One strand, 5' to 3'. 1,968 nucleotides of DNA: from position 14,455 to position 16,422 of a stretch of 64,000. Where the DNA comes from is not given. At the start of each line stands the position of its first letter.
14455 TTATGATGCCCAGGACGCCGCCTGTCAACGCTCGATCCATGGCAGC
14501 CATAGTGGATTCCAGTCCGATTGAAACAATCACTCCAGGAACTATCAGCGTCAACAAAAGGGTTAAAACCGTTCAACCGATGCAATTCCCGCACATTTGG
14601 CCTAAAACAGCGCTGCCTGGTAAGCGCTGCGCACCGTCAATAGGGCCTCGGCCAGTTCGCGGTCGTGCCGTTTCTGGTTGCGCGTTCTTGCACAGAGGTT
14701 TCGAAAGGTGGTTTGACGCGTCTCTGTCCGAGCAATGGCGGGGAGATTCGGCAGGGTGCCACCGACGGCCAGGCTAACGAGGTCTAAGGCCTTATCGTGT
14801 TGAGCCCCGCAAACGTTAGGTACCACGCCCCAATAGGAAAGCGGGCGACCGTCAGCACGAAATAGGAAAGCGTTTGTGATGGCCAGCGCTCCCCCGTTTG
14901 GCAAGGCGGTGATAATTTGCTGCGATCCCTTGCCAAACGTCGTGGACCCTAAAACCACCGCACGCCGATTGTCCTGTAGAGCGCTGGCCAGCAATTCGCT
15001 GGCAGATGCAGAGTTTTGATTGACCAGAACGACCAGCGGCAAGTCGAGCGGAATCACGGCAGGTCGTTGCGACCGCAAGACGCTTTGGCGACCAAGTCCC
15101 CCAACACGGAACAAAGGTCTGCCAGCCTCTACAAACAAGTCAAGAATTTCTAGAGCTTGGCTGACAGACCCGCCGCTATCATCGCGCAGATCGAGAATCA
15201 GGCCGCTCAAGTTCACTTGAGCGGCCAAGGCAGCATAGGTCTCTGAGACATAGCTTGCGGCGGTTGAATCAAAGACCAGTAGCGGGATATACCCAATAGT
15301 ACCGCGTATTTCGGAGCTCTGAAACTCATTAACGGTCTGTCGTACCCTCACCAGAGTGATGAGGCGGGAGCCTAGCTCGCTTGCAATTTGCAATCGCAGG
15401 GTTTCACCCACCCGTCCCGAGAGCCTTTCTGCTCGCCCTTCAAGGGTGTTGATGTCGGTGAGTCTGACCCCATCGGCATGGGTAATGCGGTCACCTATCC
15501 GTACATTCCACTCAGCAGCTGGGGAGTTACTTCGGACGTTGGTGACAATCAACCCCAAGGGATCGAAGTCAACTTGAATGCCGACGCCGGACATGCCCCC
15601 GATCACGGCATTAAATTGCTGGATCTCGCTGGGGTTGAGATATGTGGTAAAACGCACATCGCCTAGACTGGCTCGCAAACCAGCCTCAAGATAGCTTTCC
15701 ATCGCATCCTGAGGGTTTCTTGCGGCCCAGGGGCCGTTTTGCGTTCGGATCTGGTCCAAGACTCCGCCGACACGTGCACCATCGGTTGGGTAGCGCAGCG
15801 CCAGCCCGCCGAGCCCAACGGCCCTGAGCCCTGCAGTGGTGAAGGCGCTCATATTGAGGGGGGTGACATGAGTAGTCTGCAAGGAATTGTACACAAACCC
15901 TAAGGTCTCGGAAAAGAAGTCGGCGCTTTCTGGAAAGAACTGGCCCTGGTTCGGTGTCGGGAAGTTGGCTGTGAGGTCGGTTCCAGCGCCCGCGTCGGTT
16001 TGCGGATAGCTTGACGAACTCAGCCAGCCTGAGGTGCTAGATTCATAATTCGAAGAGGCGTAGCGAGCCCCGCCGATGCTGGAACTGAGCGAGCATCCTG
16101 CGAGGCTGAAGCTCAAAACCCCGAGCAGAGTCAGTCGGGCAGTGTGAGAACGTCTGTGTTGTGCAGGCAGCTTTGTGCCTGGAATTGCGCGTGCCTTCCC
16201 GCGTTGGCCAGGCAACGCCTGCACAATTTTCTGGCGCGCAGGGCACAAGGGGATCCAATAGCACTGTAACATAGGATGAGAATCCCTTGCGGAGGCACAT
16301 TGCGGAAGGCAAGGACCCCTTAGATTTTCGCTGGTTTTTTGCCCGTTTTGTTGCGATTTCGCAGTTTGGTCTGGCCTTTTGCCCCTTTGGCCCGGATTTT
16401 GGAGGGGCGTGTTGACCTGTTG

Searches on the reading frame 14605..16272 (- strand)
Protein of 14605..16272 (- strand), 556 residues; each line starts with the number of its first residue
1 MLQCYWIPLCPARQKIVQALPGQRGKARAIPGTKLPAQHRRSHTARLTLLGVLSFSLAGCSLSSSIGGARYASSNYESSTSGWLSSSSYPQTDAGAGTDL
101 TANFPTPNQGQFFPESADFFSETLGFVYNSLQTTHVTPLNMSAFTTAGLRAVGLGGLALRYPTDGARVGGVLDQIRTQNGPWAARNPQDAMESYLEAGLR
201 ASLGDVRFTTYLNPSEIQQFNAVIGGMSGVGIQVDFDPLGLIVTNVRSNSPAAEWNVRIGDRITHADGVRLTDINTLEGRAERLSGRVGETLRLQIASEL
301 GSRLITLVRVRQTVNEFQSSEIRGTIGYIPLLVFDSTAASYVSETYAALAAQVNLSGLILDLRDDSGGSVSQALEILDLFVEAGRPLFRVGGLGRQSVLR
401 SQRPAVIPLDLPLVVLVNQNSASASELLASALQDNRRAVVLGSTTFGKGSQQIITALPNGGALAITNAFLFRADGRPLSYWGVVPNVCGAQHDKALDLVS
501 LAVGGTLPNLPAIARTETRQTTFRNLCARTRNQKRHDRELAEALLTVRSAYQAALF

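Call 84: search_protein_families(library=pfam, proteins=[window:14605-16272:-], max_evalue=0.001)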
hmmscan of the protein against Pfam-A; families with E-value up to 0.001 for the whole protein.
window:14605-16272:- (556 aa): 4 families
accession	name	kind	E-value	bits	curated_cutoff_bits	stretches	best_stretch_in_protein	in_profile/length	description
PF03572.23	Peptidase_S41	-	1.8e-36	125.7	24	1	326-487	2-163/165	Peptidase family S41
PF13180.12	PDZ_2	-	7.7e-10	39.4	27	1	230-296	3-67/80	PDZ domain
PF17820.7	PDZ_6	-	1.2e-05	25.4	27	1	242-275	1-34/54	PDZ domain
PF00595.29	PDZ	-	0.00017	22.4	23.2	1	228-296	10-80/81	PDZ domain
